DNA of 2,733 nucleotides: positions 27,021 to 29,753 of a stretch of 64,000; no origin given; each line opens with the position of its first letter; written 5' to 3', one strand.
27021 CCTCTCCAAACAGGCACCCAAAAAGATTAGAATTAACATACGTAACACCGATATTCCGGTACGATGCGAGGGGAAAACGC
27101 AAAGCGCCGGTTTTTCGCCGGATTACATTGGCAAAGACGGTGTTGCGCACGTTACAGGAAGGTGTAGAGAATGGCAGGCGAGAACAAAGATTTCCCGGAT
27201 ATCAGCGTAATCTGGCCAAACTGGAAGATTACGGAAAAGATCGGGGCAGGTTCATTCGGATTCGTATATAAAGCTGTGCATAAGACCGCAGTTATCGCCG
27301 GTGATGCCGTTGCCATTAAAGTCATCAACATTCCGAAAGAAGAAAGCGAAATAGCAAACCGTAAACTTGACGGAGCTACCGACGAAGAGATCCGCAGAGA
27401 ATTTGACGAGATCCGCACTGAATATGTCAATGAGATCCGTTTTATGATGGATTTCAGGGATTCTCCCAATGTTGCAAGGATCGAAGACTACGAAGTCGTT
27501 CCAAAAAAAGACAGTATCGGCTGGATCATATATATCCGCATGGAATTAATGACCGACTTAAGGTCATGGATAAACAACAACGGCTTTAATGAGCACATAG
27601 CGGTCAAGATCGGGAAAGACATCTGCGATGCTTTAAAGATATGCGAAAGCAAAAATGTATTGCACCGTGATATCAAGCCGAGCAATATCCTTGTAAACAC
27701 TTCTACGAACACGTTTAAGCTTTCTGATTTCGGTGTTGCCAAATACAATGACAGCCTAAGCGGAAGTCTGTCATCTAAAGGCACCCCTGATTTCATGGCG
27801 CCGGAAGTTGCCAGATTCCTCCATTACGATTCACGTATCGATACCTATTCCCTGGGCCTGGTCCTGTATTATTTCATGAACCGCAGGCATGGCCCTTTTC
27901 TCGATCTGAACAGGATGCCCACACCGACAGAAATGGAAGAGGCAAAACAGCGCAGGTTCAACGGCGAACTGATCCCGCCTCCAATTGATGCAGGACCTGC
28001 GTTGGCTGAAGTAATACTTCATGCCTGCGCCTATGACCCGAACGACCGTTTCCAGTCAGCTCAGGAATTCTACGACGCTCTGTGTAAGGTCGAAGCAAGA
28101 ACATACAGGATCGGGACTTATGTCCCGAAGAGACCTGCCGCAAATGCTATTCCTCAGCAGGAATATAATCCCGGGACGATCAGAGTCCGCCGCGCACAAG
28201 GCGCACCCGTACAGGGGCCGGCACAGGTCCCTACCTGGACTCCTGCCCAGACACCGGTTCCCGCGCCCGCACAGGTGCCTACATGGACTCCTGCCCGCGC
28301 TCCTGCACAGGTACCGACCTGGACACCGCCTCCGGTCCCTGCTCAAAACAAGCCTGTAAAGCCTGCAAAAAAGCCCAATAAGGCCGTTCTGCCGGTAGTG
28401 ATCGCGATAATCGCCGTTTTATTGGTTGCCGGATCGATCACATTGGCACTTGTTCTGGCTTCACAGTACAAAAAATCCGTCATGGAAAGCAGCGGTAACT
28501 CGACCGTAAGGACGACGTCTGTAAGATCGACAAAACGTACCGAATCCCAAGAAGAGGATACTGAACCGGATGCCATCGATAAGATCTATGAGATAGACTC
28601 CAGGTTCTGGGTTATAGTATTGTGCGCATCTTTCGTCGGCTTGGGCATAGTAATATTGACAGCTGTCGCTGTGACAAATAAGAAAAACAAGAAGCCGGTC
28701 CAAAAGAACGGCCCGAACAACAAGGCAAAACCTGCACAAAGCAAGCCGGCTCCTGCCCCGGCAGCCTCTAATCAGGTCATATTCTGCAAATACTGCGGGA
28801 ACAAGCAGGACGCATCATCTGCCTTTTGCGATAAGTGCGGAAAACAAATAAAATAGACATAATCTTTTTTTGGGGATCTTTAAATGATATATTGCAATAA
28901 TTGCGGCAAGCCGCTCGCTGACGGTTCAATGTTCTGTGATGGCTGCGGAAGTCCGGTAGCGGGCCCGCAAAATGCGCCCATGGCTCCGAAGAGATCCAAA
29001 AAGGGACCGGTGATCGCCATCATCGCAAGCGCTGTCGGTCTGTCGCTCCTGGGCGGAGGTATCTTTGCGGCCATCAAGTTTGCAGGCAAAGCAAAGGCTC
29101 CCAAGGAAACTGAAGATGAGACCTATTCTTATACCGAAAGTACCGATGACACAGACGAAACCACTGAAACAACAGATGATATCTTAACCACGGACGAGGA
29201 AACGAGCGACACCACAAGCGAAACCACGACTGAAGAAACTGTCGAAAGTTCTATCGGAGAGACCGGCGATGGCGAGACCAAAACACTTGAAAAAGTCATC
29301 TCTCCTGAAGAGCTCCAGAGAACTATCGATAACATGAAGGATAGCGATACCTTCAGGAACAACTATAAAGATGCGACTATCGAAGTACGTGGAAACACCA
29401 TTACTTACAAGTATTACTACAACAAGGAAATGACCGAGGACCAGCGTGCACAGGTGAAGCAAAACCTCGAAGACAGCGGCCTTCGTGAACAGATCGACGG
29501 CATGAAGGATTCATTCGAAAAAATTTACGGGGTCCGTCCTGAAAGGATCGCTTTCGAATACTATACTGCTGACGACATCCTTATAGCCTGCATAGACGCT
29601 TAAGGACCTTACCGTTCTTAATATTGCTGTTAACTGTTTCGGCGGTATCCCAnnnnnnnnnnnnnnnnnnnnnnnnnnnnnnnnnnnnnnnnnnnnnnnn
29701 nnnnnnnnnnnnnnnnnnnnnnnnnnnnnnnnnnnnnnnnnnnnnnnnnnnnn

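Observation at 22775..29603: Tandem Ser/Thr kinase - zinc-ribbon locus with conserved kinase heads and swapped tails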

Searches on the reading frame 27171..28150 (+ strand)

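Call 49: find_related_loci(query=A5, collection=genome_contigs, flank=8000)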
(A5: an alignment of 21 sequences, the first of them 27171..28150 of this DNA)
Query A5 (326 aa) in genome_contigs; peptide patterns used: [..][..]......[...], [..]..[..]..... (x = any residue, [..] = any of these).
600 stretches matched a pattern (row limit reached: there are more); 587 encode a relative of the query (tblastn E <= 1e-3); the best 80 are kept; 80 distinct loci.
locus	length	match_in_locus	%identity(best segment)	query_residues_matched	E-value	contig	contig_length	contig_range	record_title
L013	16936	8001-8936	42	4-320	5e-82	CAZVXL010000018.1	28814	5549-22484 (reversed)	MAG TPA_asm: uncultured Lachnospiraceae bacterium isolate SRP313737_co1_119 genome assembly, contig: NODE_2578_length_28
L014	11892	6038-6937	45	11-311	7e-79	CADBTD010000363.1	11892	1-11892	MAG: uncultured Ruminococcus sp. isolate RUG14273 genome assembly, contig: RUG14273_asm_363, whole genome shotgun sequen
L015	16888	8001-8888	42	10-308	8e-76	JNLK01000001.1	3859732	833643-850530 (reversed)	Lachnospiraceae bacterium AC2029 BO12DRAFT_scf7180000000002_quiver.1_C, whole genome shotgun sequence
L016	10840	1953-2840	41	11-307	3e-71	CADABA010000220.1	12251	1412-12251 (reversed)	MAG: uncultured Lachnospiraceae bacterium isolate RUG13128 genome assembly, contig: RUG13128_asm_220, whole genome shotg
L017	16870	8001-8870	40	13-304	1e-70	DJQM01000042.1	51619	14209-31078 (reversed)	MAG TPA_asm: Clostridiales bacterium UBA6386 UBA6386_contig_264, whole genome shotgun sequence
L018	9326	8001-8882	40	10-304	3e-65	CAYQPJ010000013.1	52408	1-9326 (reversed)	MAG TPA_asm: uncultured Eubacteriales bacterium isolate SRP350583_co2_25 genome assembly, contig: NODE_746_length_52408_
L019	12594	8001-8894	40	3-304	2e-60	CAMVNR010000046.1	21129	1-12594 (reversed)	MAG TPA_asm: uncultured Lachnospiraceae bacterium isolate SRR8387716_bin.58_metaWRAP_v1.3_MAG genome assembly, contig: E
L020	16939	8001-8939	36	8-320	4e-60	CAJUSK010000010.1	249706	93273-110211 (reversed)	MAG TPA_asm: uncultured Lachnospiraceae bacterium isolate MGBC165132 genome assembly, contig: MGBC165132.10, whole genom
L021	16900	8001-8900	35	3-304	2e-59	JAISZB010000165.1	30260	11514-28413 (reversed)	MAG: Clostridiales bacterium isolate Nc350_bin65 k119_735049, whole genome shotgun sequence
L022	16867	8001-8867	37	14-304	3e-58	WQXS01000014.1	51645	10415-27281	MAG: Oscillospiraceae bacterium isolate Emb289P3bin50 Ga0123356_10000363, whole genome shotgun sequence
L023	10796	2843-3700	35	14-300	3e-52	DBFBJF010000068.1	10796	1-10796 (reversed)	MAG TPA_asm: Candidatus Merdiplasma sp. isolate MAG3870 k141_4932, whole genome shotgun sequence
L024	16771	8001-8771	30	15-304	1e-39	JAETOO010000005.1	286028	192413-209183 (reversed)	MAG: Oscillospiraceae bacterium isolate S14_Bin4 scaffold_87, whole genome shotgun sequence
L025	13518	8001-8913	46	10-313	5e-58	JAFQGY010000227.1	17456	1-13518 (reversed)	MAG: Clostridia bacterium isolate RGIG1810 Goat_Cecum-5__c382712, whole genome shotgun sequence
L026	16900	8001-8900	44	7-307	3e-81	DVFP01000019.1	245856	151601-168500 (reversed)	MAG TPA_asm: Candidatus Scybalocola faecavium isolate CHK196-3395 CHK196__C129734_L245856_ERR3414591, whole genome shotg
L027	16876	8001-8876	31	14-304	2e-31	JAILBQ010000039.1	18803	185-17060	MAG: Lachnospiraceae bacterium isolate RUI563 k141_11716557_flag=0_multi=9.9952_len=18803, whole genome shotgun sequence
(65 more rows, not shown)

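Call 61: search_solved_structures(query=window:27171-28150:+, max_evalue=1e-20, show_alignments=1)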
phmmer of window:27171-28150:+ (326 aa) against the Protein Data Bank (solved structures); distinct sequences matched with E-value up to 1e-20: 0.

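Call 62: search_solved_structures(query=window:27171-28150:+, max_evalue=1e-8, show_alignments=1)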
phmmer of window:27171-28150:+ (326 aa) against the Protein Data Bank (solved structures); distinct sequences matched with E-value up to 1e-8: 1286 (the best 60 are shown).
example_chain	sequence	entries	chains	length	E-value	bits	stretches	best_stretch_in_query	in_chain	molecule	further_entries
3f69_A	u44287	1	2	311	3.1e-19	72.7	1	106-307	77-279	Serine/threonine-protein kinase pknB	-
6b2p_A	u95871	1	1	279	3.3e-19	72.6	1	106-307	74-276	Serine/threonine-protein kinase PknB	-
5u94_A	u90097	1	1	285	3.3e-19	72.6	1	106-307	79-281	Serine/threonine-protein kinase PknB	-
6i2p_A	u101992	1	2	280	3.4e-19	72.6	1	106-307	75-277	Serine/threonine-protein kinase PknB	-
1mru_A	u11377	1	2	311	4e-19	72.3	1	106-307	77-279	Probable serine/threonine-protein kinase pknB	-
1o6y_A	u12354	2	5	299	4.1e-19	72.3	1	106-307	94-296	SERINE/THREONINE-PROTEIN KINASE PKNB | Probable serine/threonine-protein kinase pknB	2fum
3ori_A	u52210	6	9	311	4.2e-19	72.3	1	106-307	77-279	Serine/threonine protein kinase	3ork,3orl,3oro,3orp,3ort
3f61_A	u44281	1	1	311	5.3e-19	71.9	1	106-307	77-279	Serine/threonine-protein kinase pknB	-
3orm_A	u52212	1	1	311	7.2e-19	71.5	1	113-307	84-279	Serine/threonine protein kinase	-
1fot_A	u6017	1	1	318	2.6e-18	69.6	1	136-259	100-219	CAMP-DEPENDENT PROTEIN KINASE TYPE 1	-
9ymt_A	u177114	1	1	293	4.5e-18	68.9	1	129-307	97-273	Serine/Threonine Kinase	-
4eqm_A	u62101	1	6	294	4.5e-18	68.9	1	129-307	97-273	Protein kinase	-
3hyh_A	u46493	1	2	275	2.3e-17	66.6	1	17-245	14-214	Carbon catabolite-derepressing protein kinase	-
2fh9_A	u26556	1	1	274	2.3e-17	66.5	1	17-245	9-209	Snf1 kinase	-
3dae_A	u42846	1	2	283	2.5e-17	66.5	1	17-245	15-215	Carbon catabolite-derepressing protein kinase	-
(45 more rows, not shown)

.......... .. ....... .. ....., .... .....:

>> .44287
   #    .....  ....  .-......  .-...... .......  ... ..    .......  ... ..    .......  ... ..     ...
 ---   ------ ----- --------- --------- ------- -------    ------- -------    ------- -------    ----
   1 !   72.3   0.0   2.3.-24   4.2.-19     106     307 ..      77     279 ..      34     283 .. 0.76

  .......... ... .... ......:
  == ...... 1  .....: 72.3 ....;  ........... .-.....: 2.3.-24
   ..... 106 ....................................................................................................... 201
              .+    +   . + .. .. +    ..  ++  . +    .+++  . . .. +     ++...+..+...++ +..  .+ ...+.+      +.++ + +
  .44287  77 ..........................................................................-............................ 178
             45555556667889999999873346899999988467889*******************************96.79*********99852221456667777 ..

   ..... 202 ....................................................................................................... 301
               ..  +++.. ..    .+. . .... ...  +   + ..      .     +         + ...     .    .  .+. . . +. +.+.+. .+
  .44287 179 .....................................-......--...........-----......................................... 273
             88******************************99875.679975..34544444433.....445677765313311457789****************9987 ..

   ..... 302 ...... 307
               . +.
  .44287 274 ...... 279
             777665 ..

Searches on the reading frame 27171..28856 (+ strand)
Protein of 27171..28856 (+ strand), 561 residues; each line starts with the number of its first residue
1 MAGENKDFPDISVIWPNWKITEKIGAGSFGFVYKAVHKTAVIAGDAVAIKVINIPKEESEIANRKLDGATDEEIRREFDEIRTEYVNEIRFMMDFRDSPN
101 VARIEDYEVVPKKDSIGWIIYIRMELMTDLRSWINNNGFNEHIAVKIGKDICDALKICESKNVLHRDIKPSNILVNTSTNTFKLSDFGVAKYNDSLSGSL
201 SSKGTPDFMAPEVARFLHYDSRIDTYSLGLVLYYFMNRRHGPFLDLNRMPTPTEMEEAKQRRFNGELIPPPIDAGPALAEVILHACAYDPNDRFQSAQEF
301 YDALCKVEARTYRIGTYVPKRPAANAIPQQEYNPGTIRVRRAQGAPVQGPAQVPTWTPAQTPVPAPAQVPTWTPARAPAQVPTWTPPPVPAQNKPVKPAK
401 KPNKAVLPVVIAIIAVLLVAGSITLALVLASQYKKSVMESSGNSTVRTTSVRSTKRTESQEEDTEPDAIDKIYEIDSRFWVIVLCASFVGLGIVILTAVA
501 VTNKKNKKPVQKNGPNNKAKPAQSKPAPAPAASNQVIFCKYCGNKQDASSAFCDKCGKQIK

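Call 6: search_protein_families(library=pfam, proteins=[window:27171-28856:+], max_evalue=0.1)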
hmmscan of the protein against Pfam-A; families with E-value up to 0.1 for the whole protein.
window:27171-28856:+ (561 aa): 8 families
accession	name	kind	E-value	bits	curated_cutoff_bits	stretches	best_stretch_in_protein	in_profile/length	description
PF00069.31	Pkinase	-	1.6e-38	133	31.7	1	19-296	2-254/263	Protein kinase domain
PF07714.23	PK_Tyr_Ser-Thr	-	1.3e-25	90.7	23.1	1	19-295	2-250/258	Protein tyrosine and serine/threonine kinase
PF03109.22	ABC1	-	7.6e-05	22.4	22.9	0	159-191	184-215/244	ABC1 atypical kinase-like domain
PF17667.7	Pkinase_fungal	-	0.00023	20.4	24.1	1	158-218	303-369/387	Fungal protein kinase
PF13240.11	Zn_Ribbon_1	-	0.0012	19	25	1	538-559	1-22/23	zinc-ribbon domain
PF12773.13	DZR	-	0.014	16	27.3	1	539-558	1-20/45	Double zinc ribbon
PF13248.11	Zn_ribbon_3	-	0.017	15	27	0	534-545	14-25/26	zinc-ribbon domain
PF17032.10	Zn_ribbon_15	-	0.038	15.2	28.9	1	532-557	48-73/73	zinc-ribbon family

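Call 12: find_encoding_contigs(protein=window:27171-28856:+, flank=10000, max_places=8)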
Protein window:27171-28856:+ (561 aa): 1 contig read that carries it; 1 place shown.
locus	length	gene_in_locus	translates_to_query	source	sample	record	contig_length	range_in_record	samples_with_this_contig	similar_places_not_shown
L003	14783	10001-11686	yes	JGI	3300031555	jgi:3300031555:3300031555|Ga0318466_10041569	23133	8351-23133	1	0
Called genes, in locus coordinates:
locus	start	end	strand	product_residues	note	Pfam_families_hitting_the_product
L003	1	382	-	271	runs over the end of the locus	PF01171:ATP_bind_3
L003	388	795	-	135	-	PF02082:Rrf2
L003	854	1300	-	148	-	PF01592:NifU_N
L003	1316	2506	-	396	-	PF00266:Aminotran_5, PF01212:Beta_elim_lyase, PF00155:Aminotran_1_2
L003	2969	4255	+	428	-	PF01053:Cys_Met_Meta_PP, PF00155:Aminotran_1_2, PF01041:DegT_DnrJ_EryC1, PF00266:Aminotran_5 (weak)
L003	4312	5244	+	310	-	PF00291:PALP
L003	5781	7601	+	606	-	PF00069:Pkinase, PF07714:PK_Tyr_Ser-Thr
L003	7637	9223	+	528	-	PF12773:DZR, PF13248:Zn_ribbon_3 (faint), PF17032:Zn_ribbon_15 (faint), PF12773:DZR, PF13240:Zn_Ribbon_1 (weak), PF12773:DZR, PF13240:Zn_Ribbon_1 (weak), PF12773:DZR, +2 more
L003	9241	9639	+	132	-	-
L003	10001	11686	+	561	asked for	PF00069:Pkinase, PF07714:PK_Tyr_Ser-Thr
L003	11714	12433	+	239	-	PF13240:Zn_Ribbon_1 (weak)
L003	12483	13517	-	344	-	-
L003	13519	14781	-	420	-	?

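Call 23: search_protein_families(library=padloc, proteins=[window:27171-28856:+], max_evalue=0.01)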
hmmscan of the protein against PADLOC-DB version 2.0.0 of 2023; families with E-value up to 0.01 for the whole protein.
window:27171-28856:+ (561 aa): 36 families (the best 25 are shown)
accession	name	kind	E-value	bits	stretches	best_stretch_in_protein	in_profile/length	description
PDLC04138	mad6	-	1e-55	187.9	1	17-331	52-337/659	mads_6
PDLC04042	PD-T4-6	-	5.3e-40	135.9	1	12-311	5-276/292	-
PDLC04053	PD-T4-6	-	5.2e-36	122.7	1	17-321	10-285/311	-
PDLC04060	PD-T4-6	-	9.7e-35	118.4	1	18-309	10-271/486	-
PDLC04039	PD-T4-6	-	1.6e-34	117.7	1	18-460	16-432/458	-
PDLC04061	PD-T4-6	-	4.9e-33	113.4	1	121-531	96-445/510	-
PDLC04047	PD-T4-6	-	3.9e-32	109.6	1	12-306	6-271/327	-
PDLC04054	PD-T4-6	-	9.2e-30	102.2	1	120-311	86-277/347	-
PDLC04043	PD-T4-6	-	7.3e-27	92.5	1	96-415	64-316/452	-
PDLC04041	PD-T4-6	-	1.9e-26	91.3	1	17-305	29-291/443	-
PDLC04052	PD-T4-6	-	5.7e-26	89.8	1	108-308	76-277/496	-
PDLC04048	PD-T4-6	-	6.7e-26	89.5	1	17-305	11-270/354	-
PDLC04040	PD-T4-6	-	3.6e-24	83.4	1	119-307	77-265/547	-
PDLC04057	PD-T4-6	-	3.9e-24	83.5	1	18-306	10-269/443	-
PDLC03920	MkoA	-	5.4e-22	75.9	1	42-308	30-278/1112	-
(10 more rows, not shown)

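Call 24: search_protein_families(library=ncbifam, proteins=[window:27171-28856:+], max_evalue=0.01)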
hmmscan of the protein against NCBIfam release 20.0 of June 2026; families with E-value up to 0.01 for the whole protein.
window:27171-28856:+ (561 aa): 14 families
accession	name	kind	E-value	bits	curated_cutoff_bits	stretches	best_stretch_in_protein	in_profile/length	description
NF033483.0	PknB_PASTA_kin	equivalog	7.7e-34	117.6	450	1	19-449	10-368/563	Stk1 family PASTA domain-containing Ser/Thr kinase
NF047741.1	antiphage_MADS6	equivalog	1.7e-28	99.5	460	2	77-309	234-462/612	methylation-associated defense system protein kinase MAD6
NF052427.1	StpK7MSMEG_1200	equivalog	9.6e-20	70.6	900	1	94-320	53-281/601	serine/threonine protein kinase StpK7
NF009651.0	PRK13184.1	equivalog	1.9e-15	55.9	839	1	145-304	116-287/932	serine/threonine-protein kinase PknD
NF038150.1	lanthi_synth_IV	equivalog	1.4e-14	53.4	650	1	138-319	294-460/851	class IV lanthionine synthetase LanL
NF033442.0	BREX_PglW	equivalog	3e-12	45.1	990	2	148-235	615-703/1391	BREX system serine/threonine kinase PglW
NF043056.1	T4SS_LegK1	equivalog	3.3e-11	42.5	550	1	148-237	194-285/516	Dot/Icm T4SS effector kinase LegK1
NF053615.1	SerThrKinAfsKStmc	equivalog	2.2e-08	33.2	1300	1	148-250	118-220/809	protein serine/threonine kinase AfsK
TIGR03903.1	TOMM_kin_cyc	equivalog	2.4e-07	29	705.75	1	146-311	83-251/1267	TOMM system kinase/cyclase fusion protein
NF006283.1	PRK08455.1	equivalog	2.7e-06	27.1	187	1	396-483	9-96/182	flagellar basal body-associated protein FliL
NF038151.1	lanthi_synth_III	equivalog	4.3e-06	25.4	575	1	144-247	338-433/833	class III lanthionine synthetase LanKC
NF041408.1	XopAU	subfamily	7.9e-06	25.7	450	1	149-239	335-418/498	XopAU family type III secretion system effector serine/threonine kinase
NF042931.1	SAG1386_EF1546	equivalog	0.0027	17.8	80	0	400-464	23-88/158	SAG1386/EF1546 family surface-associated protein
TIGR03724.2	arch_bud32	equivalog_domain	0.0079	15.7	125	0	134-195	84-136/193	KEOPS complex kinase/ATPase Bud32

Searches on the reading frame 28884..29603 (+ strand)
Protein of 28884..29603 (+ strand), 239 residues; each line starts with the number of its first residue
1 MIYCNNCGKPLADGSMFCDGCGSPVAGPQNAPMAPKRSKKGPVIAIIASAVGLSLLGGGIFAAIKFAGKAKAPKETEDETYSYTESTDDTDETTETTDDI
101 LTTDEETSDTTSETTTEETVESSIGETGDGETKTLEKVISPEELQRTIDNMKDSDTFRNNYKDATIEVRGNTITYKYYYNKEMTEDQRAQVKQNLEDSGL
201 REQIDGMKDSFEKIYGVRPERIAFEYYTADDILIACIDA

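Call 6: search_protein_families(library=pfam, proteins=[window:28884-29603:+], max_evalue=0.1)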
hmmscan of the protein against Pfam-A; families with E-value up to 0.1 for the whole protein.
window:28884-29603:+ (239 aa): 6 families
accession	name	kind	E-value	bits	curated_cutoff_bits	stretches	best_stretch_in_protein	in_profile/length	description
PF13240.11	Zn_Ribbon_1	-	3.8e-07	30.1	25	1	3-25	1-23/23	zinc-ribbon domain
PF13248.11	Zn_ribbon_3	-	6.2e-05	22.8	27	1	1-23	2-24/26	zinc-ribbon domain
PF12773.13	DZR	-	0.00098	19.7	27.3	1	4-26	1-23/45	Double zinc ribbon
PF13623.11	SurA_N_2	-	0.045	14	28.5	0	153-196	31-76/145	SurA-like N-terminal domain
PF14803.11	Zn_ribbon_Nudix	-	0.077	13.4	25.6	0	3-12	2-11/34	Nudix N-terminal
PF25621.1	PhiKZ_gp244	-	0.094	13.3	27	0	150-201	28-74/116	Bacteriophage PhiKZ capsid decoration protein gp244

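Call 23: search_protein_families(library=padloc, proteins=[window:28884-29603:+], max_evalue=0.01)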
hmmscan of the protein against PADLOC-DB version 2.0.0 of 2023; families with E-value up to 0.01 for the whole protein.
window:28884-29603:+ (239 aa): 0 families

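Call 24: search_protein_families(library=ncbifam, proteins=[window:28884-29603:+], max_evalue=0.01)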
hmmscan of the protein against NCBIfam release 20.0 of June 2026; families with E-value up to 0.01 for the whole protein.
window:28884-29603:+ (239 aa): 1 family
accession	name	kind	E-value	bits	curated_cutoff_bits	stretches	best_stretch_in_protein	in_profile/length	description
NF049861.1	SCO2400_fam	subfamily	0.0052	17.4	55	0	1-96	1-60/136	SCO2400 family protein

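Call 75: find_related_loci(query=A8, collection=metagenome_contigs, flank=6000)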
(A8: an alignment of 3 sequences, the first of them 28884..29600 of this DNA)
Query A8 (239 aa) in metagenome_contigs; peptide patterns used: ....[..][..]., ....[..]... (x = any residue, [..] = any of these).
343 stretches matched a pattern; 10 encode a relative of the query (tblastn E <= 1e-3); 10 distinct loci.
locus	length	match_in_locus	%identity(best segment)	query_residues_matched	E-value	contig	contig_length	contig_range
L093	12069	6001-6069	61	1-23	3e-6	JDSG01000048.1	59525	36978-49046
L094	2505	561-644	54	1-28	3e-6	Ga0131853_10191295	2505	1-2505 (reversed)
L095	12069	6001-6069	61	1-23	4e-6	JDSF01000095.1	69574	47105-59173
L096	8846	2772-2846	56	1-25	1e-5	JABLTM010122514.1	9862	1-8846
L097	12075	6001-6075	56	1-25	1e-5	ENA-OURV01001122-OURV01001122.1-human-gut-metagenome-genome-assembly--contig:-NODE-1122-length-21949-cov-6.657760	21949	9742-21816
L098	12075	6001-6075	56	1-25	1e-5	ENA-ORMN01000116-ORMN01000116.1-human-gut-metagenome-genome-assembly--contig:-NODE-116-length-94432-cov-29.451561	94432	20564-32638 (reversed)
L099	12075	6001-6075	56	1-25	1e-5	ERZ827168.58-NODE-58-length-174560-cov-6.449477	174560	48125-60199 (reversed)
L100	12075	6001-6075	56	1-25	1e-5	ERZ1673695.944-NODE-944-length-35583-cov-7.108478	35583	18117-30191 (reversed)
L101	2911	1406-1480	56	1-25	1e-5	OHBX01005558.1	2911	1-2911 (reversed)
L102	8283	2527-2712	35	2-56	3e-5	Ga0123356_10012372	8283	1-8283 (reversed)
